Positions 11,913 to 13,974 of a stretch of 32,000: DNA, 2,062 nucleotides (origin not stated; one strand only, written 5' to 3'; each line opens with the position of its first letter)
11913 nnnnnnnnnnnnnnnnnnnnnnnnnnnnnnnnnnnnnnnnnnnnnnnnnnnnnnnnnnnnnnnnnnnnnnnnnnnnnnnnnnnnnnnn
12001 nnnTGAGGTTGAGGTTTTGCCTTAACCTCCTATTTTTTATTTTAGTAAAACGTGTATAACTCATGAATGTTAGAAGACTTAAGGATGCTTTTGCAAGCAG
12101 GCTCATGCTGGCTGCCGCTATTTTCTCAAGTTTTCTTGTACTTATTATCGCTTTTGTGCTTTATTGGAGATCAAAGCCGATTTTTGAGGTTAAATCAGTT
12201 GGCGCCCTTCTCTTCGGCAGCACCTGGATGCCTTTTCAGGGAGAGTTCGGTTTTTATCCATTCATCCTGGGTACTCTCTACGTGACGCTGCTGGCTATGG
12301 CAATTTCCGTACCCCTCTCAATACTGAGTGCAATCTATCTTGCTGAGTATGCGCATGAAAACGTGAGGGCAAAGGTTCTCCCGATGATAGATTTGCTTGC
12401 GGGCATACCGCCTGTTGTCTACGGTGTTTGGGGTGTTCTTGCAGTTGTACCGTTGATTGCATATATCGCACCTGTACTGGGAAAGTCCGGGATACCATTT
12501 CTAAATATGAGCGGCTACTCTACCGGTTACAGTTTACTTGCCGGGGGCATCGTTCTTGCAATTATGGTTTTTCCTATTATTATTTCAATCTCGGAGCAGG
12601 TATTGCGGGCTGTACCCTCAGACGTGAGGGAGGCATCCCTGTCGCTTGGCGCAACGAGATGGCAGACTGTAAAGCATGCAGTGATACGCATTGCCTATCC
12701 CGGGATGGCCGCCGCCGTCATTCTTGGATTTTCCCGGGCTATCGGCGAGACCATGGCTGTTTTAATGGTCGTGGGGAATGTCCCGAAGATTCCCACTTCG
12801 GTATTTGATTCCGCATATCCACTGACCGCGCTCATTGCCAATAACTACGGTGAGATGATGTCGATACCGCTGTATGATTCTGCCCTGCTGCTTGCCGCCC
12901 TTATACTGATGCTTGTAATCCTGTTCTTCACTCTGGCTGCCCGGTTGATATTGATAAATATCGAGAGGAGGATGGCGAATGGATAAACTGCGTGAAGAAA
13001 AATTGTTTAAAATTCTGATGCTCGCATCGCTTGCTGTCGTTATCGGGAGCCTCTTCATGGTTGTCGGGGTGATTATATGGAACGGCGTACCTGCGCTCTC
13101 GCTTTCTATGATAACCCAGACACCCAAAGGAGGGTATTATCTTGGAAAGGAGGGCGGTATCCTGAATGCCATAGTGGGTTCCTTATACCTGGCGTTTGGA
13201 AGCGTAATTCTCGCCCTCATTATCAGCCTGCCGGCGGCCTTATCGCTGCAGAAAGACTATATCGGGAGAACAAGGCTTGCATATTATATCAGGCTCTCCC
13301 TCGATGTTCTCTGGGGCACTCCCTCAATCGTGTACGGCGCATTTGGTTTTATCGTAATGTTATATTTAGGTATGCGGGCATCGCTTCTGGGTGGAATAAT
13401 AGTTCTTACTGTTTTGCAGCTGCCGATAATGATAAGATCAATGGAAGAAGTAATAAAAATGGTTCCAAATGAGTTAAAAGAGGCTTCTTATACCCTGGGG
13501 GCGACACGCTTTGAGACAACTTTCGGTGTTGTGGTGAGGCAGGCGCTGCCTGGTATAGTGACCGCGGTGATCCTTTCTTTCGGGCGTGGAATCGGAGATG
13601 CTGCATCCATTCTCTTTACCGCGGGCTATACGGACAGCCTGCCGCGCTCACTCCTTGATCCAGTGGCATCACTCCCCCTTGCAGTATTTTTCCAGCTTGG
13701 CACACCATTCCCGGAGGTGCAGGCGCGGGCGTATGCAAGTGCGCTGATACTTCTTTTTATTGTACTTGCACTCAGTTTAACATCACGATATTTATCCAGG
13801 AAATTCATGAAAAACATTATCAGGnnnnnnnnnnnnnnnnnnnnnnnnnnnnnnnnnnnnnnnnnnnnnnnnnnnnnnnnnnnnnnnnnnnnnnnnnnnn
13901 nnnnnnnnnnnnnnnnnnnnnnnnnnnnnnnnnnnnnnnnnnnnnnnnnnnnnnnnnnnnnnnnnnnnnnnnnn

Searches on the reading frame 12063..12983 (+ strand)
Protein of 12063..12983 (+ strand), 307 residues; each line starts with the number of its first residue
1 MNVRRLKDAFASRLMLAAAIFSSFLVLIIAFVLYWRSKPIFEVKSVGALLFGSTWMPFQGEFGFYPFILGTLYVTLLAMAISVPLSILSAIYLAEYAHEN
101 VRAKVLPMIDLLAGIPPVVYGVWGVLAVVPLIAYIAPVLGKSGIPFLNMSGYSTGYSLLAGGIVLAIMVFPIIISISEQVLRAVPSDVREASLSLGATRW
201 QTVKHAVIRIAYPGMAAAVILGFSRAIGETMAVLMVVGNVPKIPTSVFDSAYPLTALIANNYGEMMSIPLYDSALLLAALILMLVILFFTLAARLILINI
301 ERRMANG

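Call 8: search_protein_families(library=pfam, proteins=[window:12063-12983:+], max_evalue=0.001)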
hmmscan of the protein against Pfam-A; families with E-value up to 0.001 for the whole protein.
window:12063-12983:+ (307 aa): 1 family
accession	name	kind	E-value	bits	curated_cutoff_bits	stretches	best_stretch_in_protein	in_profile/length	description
PF00528.27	BPD_transp_1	-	5.3e-17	62.6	26.4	1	87-296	2-178/184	Binding-protein-dependent transport system inner membrane component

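Call 37: search_protein_families(library=ncbifam, proteins=[window:12063-12983:+], max_evalue=0.00001)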
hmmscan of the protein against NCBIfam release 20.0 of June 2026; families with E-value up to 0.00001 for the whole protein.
window:12063-12983:+ (307 aa): 13 families
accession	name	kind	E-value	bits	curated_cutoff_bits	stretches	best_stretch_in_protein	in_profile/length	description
TIGR02138.1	phosphate_pstC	equivalog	8.3e-78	261.4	196.45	1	11-297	4-292/296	phosphate ABC transporter permease subunit PstC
TIGR00974.1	3a0107s02c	equivalog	5e-48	163.6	193.45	1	15-297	9-267/272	phosphate ABC transporter permease PstA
NF008435.0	PRK11275.1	equivalog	5.1e-38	130.9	502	1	7-302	15-314/319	phosphate ABC transporter permease PstC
NF008430.0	PRK11268.1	equivalog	9.7e-19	67.5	439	1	3-297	22-290/295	phosphate ABC transporter permease PstA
NF038017.1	ABC_perm1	subfamily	1.1e-14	54.8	100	1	72-250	2-162/184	ABC transporter permease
TIGR02141.1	modB_ABC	equivalog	8.3e-14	51.7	182.6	1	71-252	3-178/208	molybdate ABC transporter permease subunit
NF006939.0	PRK09421.1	equivalog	2.7e-12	46.6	262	1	71-284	15-216/230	molybdate ABC transporter permease subunit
TIGR01581.1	Mo_ABC_porter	hypoth_equivalog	1.2e-10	41.2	210.3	1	72-284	31-224/225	ABC transporter permease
TIGR00969.1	3a0106s02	subfamily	1.4e-10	41.1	240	1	66-288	57-266/272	sulfate ABC transporter permease subunit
TIGR02139.1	permease_CysT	equivalog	6e-10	39.1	246.1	1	71-286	55-255/265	sulfate ABC transporter permease subunit CysT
NF008208.0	PRK10971.1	equivalog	5.5e-08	32.6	415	1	106-242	97-224/277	sulfate/thiosulfate ABC transporter permease CysT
TIGR02140.1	permease_CysW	equivalog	1.8e-07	30.9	329.1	1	70-288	47-252/261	sulfate ABC transporter permease subunit CysW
TIGR03226.1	PhnU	equivalog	5.4e-06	26.1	283.45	1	160-251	179-273/311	2-aminoethylphosphonate ABC transporter permease subunit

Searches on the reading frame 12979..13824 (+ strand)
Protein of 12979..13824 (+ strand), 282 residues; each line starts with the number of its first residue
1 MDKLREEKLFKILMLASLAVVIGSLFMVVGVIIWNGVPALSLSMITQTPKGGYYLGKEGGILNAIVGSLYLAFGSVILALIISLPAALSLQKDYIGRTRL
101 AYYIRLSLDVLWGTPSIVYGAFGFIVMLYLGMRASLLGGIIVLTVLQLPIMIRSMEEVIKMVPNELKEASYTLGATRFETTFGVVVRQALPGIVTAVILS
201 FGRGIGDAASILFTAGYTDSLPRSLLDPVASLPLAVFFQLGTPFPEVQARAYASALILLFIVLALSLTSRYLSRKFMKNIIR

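Call 8: search_protein_families(library=pfam, proteins=[window:12979-13824:+], max_evalue=0.001)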
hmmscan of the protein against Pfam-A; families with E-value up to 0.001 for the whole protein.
window:12979-13824:+ (282 aa): 1 family
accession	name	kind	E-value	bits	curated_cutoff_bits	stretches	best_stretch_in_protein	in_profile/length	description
PF00528.27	BPD_transp_1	-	2.8e-17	63.5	26.4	1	98-276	14-182/184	Binding-protein-dependent transport system inner membrane component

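Call 37: search_protein_families(library=ncbifam, proteins=[window:12979-13824:+], max_evalue=0.00001)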
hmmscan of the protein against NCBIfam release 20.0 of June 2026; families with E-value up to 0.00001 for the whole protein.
window:12979-13824:+ (282 aa): 17 families
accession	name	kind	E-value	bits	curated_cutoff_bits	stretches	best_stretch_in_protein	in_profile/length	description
TIGR00974.1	3a0107s02c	equivalog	1e-61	208.5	193.45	1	8-277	2-271/272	phosphate ABC transporter permease PstA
TIGR02138.1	phosphate_pstC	equivalog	1e-40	139.6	196.45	1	7-276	1-295/296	phosphate ABC transporter permease subunit PstC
NF008430.0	PRK11268.1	equivalog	5.3e-39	134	439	1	11-275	28-292/295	phosphate ABC transporter permease PstA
NF008435.0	PRK11275.1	equivalog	1.4e-12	47.4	502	1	136-264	170-300/319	phosphate ABC transporter permease PstC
NF006939.0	PRK09421.1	equivalog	1.5e-12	47.4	262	1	63-278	10-226/230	molybdate ABC transporter permease subunit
TIGR02139.1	permease_CysT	equivalog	4.2e-12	46.2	246.1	1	119-218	111-214/265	sulfate ABC transporter permease subunit CysT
TIGR02141.1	modB_ABC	equivalog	6e-12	45.6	182.6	1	68-267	3-200/208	molybdate ABC transporter permease subunit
NF008208.0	PRK10971.1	equivalog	7.1e-11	42.1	415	1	118-265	124-261/277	sulfate/thiosulfate ABC transporter permease CysT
NF040839.1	tungstate_WtpB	equivalog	8.9e-11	41.9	340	1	55-222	36-211/251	tungstate ABC transporter permease WtpB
TIGR01581.1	Mo_ABC_porter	hypoth_equivalog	2.4e-10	40.3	210.3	1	63-263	21-220/225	ABC transporter permease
NF038017.1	ABC_perm1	subfamily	7.9e-09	35.8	100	1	68-219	1-154/184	ABC transporter permease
TIGR00969.1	3a0106s02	subfamily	4.2e-08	33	240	1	12-258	10-257/272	sulfate ABC transporter permease subunit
NF008196.0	PRK10952.1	equivalog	1.5e-07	30.5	439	1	43-197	125-269/356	glycine betaine/L-proline ABC transporter permease ProW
NF043074.1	MMSYN1_0196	equivalog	1.7e-07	30.9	350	1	18-277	19-267/277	spermidine/putrescine ABC transporter permease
TIGR01097.1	PhnE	equivalog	3.5e-07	29.9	216.7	1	48-208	50-199/252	phosphonate ABC transporter, permease protein PhnE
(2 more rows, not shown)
